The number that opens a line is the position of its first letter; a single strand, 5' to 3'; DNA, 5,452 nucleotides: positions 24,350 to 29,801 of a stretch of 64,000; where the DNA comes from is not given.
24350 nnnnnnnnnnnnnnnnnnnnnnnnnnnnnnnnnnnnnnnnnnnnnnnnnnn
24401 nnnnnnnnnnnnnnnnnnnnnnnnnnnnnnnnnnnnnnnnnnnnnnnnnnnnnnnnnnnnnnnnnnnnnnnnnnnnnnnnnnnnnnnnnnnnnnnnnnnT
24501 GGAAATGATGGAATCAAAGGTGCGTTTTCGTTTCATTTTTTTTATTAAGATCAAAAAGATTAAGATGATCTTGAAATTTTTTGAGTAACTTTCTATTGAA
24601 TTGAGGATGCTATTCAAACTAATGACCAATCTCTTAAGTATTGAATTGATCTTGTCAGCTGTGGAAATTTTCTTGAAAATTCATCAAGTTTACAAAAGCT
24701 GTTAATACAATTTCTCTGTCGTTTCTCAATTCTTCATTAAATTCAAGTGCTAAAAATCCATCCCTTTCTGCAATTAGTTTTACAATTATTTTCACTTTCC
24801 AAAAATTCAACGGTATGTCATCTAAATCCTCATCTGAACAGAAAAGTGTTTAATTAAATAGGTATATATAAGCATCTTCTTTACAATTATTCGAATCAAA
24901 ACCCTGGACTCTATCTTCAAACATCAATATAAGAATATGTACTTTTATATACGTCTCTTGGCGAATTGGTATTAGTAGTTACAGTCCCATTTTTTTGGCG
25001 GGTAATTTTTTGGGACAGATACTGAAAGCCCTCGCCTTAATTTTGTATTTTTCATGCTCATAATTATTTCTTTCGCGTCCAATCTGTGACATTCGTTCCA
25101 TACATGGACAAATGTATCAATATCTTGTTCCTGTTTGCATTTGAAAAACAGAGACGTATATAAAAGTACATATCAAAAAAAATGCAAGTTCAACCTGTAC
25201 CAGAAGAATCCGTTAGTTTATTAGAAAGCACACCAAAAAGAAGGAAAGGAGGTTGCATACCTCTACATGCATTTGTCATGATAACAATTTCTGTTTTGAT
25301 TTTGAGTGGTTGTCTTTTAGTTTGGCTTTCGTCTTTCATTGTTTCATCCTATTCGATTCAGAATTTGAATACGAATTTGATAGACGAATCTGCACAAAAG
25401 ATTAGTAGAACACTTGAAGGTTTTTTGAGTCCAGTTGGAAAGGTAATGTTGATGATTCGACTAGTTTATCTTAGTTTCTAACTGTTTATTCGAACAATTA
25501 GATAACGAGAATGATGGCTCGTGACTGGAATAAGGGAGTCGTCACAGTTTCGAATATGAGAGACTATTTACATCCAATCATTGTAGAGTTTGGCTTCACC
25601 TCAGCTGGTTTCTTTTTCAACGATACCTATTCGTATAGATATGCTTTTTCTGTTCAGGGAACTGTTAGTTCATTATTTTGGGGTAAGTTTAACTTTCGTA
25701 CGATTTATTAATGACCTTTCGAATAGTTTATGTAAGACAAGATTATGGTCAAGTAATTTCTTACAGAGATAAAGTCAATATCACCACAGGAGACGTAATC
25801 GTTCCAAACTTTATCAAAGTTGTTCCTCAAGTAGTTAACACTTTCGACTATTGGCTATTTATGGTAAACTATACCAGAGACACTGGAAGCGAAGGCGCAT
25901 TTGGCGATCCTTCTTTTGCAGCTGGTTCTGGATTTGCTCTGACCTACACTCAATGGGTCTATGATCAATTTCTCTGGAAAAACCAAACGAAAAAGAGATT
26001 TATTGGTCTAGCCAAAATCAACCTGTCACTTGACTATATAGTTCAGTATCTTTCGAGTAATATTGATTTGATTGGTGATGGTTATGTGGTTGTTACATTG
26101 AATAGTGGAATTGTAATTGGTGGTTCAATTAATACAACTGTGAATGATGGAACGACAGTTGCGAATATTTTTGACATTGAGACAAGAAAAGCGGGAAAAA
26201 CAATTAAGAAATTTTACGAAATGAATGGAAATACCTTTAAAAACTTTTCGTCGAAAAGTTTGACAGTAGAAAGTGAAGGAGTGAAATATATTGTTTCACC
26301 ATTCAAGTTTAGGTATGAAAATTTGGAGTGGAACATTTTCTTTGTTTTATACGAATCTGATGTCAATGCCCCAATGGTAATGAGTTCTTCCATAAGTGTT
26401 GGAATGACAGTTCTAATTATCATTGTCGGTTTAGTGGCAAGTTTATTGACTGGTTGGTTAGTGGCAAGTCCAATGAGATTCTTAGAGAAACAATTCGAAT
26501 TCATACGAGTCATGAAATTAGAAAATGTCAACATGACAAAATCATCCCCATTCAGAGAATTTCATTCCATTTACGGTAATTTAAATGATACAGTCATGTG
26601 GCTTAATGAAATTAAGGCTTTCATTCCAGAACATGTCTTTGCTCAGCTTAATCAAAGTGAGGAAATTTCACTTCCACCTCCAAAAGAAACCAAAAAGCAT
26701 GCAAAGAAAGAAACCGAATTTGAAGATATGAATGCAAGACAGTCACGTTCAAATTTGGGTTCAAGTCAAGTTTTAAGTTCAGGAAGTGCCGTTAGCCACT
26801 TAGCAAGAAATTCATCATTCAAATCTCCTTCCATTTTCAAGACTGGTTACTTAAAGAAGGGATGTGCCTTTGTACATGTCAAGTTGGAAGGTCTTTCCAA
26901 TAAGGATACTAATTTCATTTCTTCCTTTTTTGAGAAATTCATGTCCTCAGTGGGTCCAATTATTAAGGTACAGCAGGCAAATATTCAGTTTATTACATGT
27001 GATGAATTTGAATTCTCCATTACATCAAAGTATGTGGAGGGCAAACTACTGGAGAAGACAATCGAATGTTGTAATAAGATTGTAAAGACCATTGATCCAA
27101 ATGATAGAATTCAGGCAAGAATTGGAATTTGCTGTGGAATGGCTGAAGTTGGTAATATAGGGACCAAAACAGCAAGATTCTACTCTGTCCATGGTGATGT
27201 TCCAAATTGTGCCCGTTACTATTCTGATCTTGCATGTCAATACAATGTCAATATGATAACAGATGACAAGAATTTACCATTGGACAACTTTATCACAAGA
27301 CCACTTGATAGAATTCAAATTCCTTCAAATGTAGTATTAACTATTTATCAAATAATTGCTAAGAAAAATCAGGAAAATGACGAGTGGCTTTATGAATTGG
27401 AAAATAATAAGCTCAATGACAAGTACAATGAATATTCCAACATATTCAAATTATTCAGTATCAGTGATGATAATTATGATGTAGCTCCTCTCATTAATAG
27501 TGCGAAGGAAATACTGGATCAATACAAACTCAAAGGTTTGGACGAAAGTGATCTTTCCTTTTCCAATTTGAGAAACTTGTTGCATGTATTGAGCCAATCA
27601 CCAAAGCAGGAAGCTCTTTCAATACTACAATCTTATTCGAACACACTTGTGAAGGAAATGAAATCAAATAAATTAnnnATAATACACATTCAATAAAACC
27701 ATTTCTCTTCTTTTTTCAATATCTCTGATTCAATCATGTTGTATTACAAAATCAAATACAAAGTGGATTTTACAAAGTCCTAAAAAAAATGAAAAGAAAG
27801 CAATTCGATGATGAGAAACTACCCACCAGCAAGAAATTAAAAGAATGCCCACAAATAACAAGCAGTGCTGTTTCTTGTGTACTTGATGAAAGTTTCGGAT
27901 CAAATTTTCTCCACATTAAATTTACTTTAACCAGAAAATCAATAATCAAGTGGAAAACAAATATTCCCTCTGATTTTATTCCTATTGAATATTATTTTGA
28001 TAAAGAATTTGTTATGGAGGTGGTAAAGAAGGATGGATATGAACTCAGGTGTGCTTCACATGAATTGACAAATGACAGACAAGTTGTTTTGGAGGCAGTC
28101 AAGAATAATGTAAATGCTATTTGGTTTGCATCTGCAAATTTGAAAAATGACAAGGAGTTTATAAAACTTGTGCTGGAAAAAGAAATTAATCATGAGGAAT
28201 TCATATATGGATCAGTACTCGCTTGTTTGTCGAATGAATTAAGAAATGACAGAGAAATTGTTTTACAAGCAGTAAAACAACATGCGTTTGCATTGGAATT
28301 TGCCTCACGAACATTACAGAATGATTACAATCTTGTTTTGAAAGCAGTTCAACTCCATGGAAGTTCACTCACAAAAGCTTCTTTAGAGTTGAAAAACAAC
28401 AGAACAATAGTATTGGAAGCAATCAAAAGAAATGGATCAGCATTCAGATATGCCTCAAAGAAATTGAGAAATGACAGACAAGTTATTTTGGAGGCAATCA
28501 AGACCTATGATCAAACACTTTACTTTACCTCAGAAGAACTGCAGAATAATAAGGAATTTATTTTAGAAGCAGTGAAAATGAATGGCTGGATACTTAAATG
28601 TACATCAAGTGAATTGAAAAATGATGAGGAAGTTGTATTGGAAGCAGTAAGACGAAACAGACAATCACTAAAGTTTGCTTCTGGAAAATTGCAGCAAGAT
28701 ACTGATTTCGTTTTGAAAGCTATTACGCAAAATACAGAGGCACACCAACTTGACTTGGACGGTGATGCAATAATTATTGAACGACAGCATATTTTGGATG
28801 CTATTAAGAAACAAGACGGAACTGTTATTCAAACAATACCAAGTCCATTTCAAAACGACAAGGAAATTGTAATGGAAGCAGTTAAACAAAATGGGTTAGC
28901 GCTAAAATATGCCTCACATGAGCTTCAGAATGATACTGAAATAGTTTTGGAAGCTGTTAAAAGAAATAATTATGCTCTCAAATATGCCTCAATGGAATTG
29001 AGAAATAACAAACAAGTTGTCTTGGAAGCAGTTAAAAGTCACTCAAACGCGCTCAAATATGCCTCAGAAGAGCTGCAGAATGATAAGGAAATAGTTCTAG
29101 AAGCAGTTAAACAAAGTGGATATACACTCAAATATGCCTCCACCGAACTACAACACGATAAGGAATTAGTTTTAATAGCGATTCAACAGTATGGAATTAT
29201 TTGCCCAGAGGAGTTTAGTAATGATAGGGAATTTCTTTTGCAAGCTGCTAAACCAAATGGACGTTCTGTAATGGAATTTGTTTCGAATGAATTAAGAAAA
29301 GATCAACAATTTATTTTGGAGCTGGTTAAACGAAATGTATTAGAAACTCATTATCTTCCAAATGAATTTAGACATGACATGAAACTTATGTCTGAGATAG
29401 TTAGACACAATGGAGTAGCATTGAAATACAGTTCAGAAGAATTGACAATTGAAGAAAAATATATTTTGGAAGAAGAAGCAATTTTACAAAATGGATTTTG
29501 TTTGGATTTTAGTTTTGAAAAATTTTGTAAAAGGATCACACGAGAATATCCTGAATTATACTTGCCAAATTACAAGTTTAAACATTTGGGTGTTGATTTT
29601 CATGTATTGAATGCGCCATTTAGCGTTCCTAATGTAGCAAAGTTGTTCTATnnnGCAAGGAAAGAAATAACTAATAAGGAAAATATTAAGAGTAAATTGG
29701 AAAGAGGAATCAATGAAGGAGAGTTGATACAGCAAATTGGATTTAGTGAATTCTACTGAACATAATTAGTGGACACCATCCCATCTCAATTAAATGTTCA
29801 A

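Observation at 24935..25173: Second MITE-like element: 24-bp perfect inverted repeats carrying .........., with one end 8 bp upstream of the cyclase ATG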

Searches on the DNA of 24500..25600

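Call 26: search_rna_families(source=window, start=24500, end=25600, threshold=evalue, max_evalue=10)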
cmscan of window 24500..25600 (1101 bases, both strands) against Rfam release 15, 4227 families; matches with E-value up to 10: 3.
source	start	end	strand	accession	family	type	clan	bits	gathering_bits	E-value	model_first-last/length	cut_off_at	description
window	24646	24729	-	RF01428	snoR128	Gene; snRNA; snoRNA; CD-box;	-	23.2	40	1.3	1-91/91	no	small nucleolar RNA snoR128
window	24770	24837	-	RF01662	ceN89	Gene; snRNA; snoRNA; CD-box;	-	15.9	48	4.3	1-78/78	no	Caenorhabditis snoRNA ceN89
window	24884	25022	-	RF00028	Intron_gpI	Intron;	-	13.3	50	1.8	1-253/253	no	Group I catalytic intron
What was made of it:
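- There is no Rfam match (call 26). There is no Rfam family (call 26).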

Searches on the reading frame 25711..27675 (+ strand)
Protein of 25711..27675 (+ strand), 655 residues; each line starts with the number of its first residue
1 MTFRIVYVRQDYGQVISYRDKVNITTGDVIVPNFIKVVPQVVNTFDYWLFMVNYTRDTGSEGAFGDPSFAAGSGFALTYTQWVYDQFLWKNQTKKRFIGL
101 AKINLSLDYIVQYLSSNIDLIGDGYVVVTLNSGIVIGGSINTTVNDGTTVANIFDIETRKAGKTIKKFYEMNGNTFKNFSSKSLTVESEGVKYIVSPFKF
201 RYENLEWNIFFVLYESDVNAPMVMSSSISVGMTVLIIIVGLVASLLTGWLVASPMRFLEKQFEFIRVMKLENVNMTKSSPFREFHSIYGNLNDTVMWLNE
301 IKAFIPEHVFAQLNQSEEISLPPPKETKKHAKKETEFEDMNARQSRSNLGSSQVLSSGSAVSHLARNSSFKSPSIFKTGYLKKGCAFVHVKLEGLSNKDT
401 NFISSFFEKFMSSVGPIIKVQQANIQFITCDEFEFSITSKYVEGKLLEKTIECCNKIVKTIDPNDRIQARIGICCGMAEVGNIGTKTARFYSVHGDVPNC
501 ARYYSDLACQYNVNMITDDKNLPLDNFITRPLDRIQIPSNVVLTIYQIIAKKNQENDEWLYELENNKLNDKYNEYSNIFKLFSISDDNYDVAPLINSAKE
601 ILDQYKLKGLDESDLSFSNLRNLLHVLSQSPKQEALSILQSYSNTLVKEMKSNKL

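Call 8: find_homologous_proteins(query=window:25711-27675:+)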
Query window:25711-27675:+ (655 aa): 4 proteins with E <= 0.001 among 8000 candidates.
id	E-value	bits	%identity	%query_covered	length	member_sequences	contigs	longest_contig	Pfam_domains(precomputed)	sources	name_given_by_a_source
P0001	0.0e+0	1462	100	99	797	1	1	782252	-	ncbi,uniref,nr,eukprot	ncbi:predicted protein [Naegleria gruberi]|uniref:Predicted protein n=1 Tax=Naegleria gruberi TaxID=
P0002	6.0e-170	585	47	99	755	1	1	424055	-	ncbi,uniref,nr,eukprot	ncbi:predicted protein [Naegleria gruberi]|uniref:Predicted protein n=1 Tax=Naegleria gruberi TaxID=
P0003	1.4e-134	468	41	96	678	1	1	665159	-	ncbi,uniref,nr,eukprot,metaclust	ncbi:predicted protein [Naegleria gruberi]|uniref:Predicted protein n=1 Tax=Naegleria gruberi TaxID=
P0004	5.5e-85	304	36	75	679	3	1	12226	-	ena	-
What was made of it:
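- The cyclase belongs to a multi-paralogue family (P0002 and P0003 at 41-47% identity, call 8).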

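Call 10: find_encoding_contigs(protein=P0001, flank=10000, max_places=10)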
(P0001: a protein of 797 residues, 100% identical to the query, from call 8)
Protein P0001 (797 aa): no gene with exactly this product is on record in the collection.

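Call 18: find_encoding_contigs(protein=P0002, flank=10000, max_places=6)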
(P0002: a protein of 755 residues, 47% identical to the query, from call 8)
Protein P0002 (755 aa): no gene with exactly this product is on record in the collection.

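Call 19: find_encoding_contigs(protein=P0004, flank=10000, max_places=6)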
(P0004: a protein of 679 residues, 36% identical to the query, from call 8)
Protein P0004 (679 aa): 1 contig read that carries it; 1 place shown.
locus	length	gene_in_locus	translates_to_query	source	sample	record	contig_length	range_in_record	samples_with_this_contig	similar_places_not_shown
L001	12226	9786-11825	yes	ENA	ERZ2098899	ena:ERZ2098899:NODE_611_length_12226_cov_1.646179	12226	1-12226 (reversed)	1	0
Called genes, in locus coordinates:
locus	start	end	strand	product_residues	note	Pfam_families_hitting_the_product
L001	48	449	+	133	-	PF13475:DUF4116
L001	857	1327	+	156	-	PF11969:DcpS_C, PF01230:HIT (weak)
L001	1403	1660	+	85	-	-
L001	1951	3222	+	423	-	-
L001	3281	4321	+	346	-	PF01436:NHL (faint)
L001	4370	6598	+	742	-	PF23775:Beta-prop_RIG_2nd (faint), PF24807:WD40_CDC20-Fz (faint), PF00400:WD40 (faint), PF23381:Beta-prop_IFT122_1st, PF25173:Beta-prop_WDR3_1st (weak), PF25174:Beta-prop_THOC3, PF25175:Beta-prop_WDR5 (weak), PF24796:WDR55 (weak), +2 more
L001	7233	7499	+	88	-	-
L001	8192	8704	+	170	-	PF13606:Ank_3 (faint), PF12796:Ank_2 (weak), PF13637:Ank_4 (faint)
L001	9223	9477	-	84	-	-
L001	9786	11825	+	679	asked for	-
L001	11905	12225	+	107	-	?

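Call 31: search_protein_families(library=pfam, proteins=[P0001], max_evalue=0.1)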
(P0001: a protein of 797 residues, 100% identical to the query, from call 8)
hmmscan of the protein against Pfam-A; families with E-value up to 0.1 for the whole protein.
P0001 (797 aa): 3 families
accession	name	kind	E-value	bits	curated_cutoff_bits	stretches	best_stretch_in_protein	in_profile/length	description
PF00211.25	Guanylate_cyc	-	0.00039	20.5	21.9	1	605-689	94-180/183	Adenylate and Guanylate cyclase catalytic domain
PF15884.10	QIL1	-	0.0091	16.9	26.6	0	82-103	42-63/77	MICOS complex subunit MIC13, QIL1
PF01292.26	Ni_hydr_CYTB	-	0.039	14.2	30.1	0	374-432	101-149/179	Prokaryotic cytochrome b561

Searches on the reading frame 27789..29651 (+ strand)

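Call 31: search_protein_families(library=pfam, proteins=[window:27789-29651:+], max_evalue=0.1)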
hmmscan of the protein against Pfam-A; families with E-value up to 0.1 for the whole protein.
window:27789-29651:+ (621 aa): 7 families
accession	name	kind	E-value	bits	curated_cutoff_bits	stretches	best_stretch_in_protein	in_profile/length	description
PF13475.11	DUF4116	-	2e-153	498.3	24.9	14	382-430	1-49/49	Domain of unknown function (DUF4116)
PF01890.21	CbiG_C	-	9.5e-05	23.3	27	0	219-254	35-71/117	Cobalamin synthesis G C-terminus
PF08560.15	DUF1757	-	0.00092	19.5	21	0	77-104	96-123/148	Protein of unknown function (DUF1757)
PF03756.19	AfsA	-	0.0027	18.2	24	0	361-397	49-85/133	A-factor biosynthesis hotdog domain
PF00876.23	Innexin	-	0.027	14.1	25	0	478-519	279-319/333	Innexin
PF00778.23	DIX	-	0.031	14.6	22.2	0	211-244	34-66/77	DIX domain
PF08032.17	SpoU_sub_bind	-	0.068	13.9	22.8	0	97-136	5-47/76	RNA 2'-O ribose methyltransferase substrate binding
